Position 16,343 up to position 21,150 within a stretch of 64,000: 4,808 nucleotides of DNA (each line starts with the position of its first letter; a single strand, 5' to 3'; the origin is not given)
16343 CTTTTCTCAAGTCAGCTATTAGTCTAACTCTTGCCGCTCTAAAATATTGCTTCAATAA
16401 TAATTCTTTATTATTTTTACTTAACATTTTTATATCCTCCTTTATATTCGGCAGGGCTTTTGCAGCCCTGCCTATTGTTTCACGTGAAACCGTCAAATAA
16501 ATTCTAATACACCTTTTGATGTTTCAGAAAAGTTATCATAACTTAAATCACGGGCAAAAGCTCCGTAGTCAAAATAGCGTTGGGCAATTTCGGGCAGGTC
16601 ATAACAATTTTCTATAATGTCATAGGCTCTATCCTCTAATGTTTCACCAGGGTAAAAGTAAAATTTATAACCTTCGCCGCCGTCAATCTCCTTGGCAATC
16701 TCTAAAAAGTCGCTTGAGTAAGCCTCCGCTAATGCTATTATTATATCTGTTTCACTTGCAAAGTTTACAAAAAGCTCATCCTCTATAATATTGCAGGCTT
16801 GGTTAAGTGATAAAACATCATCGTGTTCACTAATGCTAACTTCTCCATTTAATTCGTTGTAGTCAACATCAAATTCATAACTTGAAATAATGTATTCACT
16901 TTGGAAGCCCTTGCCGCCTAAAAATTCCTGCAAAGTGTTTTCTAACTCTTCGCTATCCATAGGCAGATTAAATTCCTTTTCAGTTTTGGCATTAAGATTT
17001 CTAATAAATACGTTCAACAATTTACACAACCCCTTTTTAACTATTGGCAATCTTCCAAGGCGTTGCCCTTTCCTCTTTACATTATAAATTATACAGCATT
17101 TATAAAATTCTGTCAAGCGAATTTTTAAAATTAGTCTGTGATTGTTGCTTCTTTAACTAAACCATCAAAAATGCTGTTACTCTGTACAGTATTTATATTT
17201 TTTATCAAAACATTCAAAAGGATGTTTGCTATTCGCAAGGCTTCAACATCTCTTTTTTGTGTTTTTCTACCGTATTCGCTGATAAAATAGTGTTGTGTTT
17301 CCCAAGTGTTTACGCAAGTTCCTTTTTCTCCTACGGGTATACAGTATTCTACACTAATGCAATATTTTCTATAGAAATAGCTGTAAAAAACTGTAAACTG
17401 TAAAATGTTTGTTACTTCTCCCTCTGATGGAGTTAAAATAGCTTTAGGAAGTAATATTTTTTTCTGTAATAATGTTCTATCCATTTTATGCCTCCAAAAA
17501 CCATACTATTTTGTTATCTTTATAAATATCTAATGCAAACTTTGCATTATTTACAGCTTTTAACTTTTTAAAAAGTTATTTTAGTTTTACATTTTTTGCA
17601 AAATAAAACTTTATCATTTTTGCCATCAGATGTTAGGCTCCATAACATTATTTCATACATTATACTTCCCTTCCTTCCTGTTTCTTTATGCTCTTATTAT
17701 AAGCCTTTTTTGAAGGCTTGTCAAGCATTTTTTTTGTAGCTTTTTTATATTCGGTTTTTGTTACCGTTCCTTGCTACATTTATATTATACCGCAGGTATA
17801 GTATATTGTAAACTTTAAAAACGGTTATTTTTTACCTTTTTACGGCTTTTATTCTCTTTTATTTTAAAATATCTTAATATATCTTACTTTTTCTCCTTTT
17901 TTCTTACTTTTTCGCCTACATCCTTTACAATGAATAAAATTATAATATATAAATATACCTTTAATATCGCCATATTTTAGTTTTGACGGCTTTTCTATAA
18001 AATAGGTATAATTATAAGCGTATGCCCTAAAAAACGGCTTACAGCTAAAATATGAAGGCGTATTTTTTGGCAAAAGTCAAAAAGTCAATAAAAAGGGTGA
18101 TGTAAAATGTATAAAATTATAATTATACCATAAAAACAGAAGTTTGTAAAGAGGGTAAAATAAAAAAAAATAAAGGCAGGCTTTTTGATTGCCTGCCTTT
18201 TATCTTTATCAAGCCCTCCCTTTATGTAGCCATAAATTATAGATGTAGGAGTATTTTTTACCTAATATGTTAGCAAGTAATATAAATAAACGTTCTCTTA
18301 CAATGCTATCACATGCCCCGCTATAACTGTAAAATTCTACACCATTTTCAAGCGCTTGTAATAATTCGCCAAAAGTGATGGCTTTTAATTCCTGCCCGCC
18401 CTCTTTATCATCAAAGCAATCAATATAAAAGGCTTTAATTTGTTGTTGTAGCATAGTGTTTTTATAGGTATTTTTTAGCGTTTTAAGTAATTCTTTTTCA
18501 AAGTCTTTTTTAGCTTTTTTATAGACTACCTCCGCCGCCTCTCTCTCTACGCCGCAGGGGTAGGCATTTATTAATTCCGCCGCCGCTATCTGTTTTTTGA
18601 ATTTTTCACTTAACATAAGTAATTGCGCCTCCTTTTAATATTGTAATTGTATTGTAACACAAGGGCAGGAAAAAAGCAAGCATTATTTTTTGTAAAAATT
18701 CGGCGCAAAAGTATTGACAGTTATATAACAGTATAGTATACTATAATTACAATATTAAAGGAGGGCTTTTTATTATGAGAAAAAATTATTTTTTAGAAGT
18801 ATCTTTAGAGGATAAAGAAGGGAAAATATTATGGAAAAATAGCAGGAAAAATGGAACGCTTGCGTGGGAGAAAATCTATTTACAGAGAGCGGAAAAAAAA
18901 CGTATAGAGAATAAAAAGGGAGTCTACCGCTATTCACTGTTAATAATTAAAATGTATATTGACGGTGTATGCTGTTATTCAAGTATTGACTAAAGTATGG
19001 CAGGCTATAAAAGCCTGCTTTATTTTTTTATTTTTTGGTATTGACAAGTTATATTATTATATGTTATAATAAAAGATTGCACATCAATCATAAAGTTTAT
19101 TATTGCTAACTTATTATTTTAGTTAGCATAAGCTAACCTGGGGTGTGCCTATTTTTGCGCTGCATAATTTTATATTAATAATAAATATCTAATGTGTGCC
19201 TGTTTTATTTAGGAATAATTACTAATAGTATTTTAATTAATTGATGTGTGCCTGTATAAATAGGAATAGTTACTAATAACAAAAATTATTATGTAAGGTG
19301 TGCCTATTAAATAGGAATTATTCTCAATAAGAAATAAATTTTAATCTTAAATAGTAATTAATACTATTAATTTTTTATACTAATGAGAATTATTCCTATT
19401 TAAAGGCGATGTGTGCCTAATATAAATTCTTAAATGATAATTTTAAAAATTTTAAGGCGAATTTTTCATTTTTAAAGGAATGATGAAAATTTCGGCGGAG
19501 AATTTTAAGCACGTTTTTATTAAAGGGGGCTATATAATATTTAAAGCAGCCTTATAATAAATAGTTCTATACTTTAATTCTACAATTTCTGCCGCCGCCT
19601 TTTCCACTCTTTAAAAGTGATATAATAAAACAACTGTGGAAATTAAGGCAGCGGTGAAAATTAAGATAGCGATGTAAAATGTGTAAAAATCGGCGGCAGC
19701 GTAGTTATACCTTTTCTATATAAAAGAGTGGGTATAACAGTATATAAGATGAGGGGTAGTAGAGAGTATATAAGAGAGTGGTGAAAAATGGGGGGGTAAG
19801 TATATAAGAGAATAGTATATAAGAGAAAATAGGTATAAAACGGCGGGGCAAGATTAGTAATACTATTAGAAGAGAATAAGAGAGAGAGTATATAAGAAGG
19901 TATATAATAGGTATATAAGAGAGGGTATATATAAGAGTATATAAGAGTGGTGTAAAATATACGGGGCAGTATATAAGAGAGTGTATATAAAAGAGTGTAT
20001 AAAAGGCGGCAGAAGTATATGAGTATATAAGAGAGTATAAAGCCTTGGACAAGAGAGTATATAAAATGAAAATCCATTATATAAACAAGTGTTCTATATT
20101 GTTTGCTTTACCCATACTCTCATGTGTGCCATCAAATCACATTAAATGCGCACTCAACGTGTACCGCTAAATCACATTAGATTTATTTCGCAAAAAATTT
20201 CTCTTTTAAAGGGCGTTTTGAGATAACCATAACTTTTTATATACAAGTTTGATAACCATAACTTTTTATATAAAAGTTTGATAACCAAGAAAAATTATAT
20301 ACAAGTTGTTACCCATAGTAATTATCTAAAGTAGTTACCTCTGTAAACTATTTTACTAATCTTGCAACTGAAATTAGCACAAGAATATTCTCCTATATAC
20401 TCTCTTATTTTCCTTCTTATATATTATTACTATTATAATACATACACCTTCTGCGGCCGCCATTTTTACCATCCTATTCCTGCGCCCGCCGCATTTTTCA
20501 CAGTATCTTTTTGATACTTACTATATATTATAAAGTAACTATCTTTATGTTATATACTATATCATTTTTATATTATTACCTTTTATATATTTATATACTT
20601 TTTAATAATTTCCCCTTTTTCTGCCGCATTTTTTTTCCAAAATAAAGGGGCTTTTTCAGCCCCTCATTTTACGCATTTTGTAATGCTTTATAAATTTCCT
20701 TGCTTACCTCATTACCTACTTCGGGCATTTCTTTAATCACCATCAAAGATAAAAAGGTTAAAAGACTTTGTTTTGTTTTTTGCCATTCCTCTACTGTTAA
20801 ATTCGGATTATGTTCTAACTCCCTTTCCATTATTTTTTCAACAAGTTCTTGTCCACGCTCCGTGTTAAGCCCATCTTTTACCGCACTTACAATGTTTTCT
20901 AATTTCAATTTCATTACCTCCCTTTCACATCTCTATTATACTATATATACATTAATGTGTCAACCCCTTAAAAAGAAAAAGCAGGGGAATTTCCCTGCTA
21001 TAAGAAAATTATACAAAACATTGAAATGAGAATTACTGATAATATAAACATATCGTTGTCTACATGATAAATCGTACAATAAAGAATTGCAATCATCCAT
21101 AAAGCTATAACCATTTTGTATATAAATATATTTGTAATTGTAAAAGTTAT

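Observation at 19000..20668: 1.65-kb ORF-free region packed with at least five distinct repeat families and GC islands: candidate replication origin or packaging region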

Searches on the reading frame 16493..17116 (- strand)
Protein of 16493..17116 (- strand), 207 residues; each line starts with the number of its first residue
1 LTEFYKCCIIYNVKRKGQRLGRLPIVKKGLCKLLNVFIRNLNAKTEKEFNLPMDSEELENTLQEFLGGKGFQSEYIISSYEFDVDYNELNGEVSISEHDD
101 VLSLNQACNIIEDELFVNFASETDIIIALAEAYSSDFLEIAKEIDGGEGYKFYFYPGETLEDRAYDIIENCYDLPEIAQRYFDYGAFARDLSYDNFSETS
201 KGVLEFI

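Call 12: search_protein_families(library=phrogs, proteins=[window:16493-17116:-], max_evalue=0.01)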
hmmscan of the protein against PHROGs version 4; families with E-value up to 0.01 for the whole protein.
window:16493-17116:- (207 aa): 2 families
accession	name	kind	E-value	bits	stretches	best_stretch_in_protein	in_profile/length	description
phrog_2059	-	moron, auxiliary metabolic gene and host takeover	1.8e-10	42.4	1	54-200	28-170/181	anti-restriction protein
phrog_14321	-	moron, auxiliary metabolic gene and host takeover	0.00051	21.3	1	39-196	47-173/183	anti-restriction protein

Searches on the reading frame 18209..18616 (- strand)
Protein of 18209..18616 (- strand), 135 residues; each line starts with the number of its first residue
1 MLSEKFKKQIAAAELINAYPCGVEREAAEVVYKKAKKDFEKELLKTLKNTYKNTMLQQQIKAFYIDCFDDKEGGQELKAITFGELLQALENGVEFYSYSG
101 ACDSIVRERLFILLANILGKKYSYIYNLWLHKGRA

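Call 12: search_protein_families(library=phrogs, proteins=[window:18209-18616:-], max_evalue=0.01)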
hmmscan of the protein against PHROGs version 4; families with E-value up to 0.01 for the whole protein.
window:18209-18616:- (135 aa): 0 families

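Call 20: find_related_loci(query=window:18209-18616:-, collection=viral_contigs, flank=10000)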
Query window:18209-18616:- (135 aa) in viral_contigs; peptide patterns used: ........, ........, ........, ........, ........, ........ (x = any residue, [..] = any of these).
38 stretches matched a pattern, but none encodes a relative of the query by tblastn (E <= 1e-3).

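Call 62: search_protein_families(library=pfam, proteins=[window:18209-18616:-], max_evalue=0.01)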
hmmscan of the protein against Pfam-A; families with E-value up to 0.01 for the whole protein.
window:18209-18616:- (135 aa): 1 family
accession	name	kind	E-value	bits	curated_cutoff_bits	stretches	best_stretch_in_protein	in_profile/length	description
PF16147.10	DUF4855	-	0.0016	18.1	27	1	11-66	236-289/313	Domain of unknown function (DUF4855)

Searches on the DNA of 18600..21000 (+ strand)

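Call 8: search_dna_similar(query=window:18600-21000:+, collection=phages, mode=distant, max_rows=30)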
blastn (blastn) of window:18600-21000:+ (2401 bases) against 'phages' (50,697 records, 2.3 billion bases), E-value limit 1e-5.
No match.

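Call 51: search_rna_families(source=window, start=18900, end=20750, threshold=evalue, max_evalue=10)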
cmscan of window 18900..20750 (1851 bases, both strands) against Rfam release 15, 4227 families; matches with E-value up to 10: 5.
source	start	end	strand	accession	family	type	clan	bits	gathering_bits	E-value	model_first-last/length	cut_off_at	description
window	18910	19031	+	RF00558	L20_leader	Cis-reg; leader;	-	20.6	58.7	0.47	1-127/127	no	Ribosomal protein L20 leader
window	20628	20663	+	RF00082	SraG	Gene; sRNA;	-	17.8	50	4.7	137-172/177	no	SraG RNA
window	19223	19300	+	RF03149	RAGATH-12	Gene; sRNA;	-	16.6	75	3.3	1-78/78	no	RAGATH-12 RNA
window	18919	19033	+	RF02058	STnc400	Gene;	-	16.4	80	6.4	1-125/125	no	Gammaproteobacterial sRNA STnc400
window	18999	19063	+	RF01828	SprD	Gene; sRNA;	-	14.4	100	6.2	1-142/142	no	Small pathogenicity island RNA D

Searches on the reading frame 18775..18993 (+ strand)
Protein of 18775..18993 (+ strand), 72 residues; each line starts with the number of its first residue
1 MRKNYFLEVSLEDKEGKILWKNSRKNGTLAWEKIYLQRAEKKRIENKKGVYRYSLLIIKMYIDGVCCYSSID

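Call 12: search_protein_families(library=phrogs, proteins=[window:18775-18993:+], max_evalue=0.01)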
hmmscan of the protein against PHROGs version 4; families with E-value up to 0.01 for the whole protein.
window:18775-18993:+ (72 aa): 0 families

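Call 24: find_encoding_contigs(protein=window:18775-18993:+, flank=6000, max_places=10)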
Protein window:18775-18993:+ (72 aa): 8 contigs read that carry it; 8 places shown.
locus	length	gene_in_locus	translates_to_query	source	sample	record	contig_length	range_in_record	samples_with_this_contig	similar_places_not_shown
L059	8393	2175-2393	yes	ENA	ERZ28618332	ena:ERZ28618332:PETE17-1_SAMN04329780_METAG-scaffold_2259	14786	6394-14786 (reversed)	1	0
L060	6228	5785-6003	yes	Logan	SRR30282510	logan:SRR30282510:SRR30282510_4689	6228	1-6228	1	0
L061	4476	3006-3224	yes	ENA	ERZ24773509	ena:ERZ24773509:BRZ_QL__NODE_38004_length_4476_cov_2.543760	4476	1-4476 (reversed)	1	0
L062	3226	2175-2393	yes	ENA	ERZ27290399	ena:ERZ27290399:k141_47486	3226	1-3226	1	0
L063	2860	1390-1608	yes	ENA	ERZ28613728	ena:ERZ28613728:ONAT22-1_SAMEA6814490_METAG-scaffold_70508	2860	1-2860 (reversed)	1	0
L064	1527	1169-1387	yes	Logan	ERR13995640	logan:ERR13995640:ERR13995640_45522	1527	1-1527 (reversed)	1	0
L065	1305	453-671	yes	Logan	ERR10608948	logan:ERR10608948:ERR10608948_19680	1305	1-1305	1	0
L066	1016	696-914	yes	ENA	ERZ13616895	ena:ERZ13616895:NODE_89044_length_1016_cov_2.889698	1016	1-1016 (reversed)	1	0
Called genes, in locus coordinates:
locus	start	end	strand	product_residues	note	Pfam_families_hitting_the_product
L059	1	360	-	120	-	?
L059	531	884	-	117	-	-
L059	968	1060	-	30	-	-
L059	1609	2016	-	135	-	-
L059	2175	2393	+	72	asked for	-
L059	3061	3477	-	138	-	-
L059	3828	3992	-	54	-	-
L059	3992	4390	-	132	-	-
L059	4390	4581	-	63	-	-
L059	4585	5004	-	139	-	-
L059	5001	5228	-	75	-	-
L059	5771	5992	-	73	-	-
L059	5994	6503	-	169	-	-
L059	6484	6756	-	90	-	-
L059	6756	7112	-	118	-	-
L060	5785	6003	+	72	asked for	-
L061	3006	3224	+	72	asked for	-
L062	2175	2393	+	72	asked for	-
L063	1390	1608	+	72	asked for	-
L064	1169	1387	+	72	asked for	-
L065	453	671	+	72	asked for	-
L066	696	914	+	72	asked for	-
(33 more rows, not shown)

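Call 62: search_protein_families(library=pfam, proteins=[window:18775-18993:+], max_evalue=0.01)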
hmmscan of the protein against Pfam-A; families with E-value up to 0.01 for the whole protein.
window:18775-18993:+ (72 aa): 0 families

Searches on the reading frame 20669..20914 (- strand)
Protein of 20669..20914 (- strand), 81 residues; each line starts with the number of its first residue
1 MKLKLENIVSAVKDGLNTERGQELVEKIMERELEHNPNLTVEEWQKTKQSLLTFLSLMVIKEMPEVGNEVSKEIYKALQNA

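Call 12: search_protein_families(library=phrogs, proteins=[window:20669-20914:-], max_evalue=0.01)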
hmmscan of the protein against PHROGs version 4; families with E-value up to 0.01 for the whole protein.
window:20669-20914:- (81 aa): 0 families

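Call 23: find_encoding_contigs(protein=window:20669-20914:-, flank=6000, max_places=10)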
Protein window:20669-20914:- (81 aa): 22 contigs read that carry it; 10 places shown.
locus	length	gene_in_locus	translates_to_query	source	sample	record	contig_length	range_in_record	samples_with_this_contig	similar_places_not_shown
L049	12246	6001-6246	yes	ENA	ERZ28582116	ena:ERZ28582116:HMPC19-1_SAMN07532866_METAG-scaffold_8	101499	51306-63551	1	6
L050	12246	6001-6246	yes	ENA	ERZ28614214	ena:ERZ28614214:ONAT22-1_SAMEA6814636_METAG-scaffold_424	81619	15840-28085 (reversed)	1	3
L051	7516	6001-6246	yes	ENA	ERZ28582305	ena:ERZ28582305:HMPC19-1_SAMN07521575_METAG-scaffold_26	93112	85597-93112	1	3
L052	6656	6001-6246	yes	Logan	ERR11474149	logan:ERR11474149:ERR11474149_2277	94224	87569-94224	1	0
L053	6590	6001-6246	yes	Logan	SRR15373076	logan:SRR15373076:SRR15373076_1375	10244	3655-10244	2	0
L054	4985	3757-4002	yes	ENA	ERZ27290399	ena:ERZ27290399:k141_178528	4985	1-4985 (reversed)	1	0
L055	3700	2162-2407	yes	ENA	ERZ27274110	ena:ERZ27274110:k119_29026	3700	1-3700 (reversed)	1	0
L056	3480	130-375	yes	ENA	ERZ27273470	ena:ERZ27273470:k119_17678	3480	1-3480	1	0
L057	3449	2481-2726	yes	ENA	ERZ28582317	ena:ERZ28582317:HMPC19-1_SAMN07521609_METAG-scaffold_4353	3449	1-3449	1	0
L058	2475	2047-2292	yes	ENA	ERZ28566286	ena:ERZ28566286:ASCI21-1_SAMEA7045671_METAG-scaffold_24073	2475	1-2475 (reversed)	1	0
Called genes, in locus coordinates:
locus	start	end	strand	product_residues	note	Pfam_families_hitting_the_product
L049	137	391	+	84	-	-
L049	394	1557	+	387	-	PF01139:RtcB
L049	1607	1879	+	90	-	-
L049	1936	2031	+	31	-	-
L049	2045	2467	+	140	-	-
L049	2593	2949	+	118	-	-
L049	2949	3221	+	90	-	-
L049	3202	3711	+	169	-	-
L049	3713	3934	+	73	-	-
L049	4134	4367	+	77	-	-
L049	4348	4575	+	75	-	-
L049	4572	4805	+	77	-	-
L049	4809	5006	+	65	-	-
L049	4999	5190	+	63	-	-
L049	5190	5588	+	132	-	-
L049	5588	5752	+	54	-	-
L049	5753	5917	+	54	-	-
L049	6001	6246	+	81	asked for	-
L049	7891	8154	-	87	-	-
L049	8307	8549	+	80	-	-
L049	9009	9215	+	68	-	-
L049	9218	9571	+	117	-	-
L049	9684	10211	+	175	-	PF07275:ArdA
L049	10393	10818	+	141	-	-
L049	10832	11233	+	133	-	-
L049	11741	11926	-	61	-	-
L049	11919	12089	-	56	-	-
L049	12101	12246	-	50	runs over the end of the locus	-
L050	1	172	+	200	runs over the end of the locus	-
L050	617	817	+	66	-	-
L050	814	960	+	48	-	-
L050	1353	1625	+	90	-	-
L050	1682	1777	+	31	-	-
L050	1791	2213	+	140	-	-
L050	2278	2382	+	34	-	-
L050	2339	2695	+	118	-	-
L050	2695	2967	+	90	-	-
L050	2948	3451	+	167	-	-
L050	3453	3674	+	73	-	-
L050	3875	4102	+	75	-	-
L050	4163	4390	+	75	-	-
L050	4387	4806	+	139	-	-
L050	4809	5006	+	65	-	-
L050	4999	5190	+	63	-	-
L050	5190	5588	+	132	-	-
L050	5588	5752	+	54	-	-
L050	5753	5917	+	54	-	-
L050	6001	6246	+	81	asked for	-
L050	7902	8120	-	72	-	-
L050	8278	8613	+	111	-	-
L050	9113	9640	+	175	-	PF07275:ArdA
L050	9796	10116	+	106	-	-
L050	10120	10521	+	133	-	-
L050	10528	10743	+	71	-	-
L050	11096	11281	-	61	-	-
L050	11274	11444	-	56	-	-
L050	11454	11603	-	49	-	-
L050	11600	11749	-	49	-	-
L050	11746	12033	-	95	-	-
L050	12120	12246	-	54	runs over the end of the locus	-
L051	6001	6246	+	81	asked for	-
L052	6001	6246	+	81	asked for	-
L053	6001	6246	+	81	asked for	-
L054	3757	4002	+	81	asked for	-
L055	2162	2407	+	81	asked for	-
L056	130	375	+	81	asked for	-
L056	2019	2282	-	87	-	-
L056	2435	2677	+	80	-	-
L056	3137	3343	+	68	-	-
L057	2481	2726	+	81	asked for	-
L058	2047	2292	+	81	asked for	-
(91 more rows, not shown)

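Call 62: search_protein_families(library=pfam, proteins=[window:20669-20914:-], max_evalue=0.01)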
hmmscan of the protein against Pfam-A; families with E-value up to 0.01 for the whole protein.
window:20669-20914:- (81 aa): 1 family
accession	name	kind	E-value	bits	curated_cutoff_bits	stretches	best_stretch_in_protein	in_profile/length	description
PF14904.11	FAM86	-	0.0085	16.5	23.5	1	11-79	28-92/94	Family of unknown function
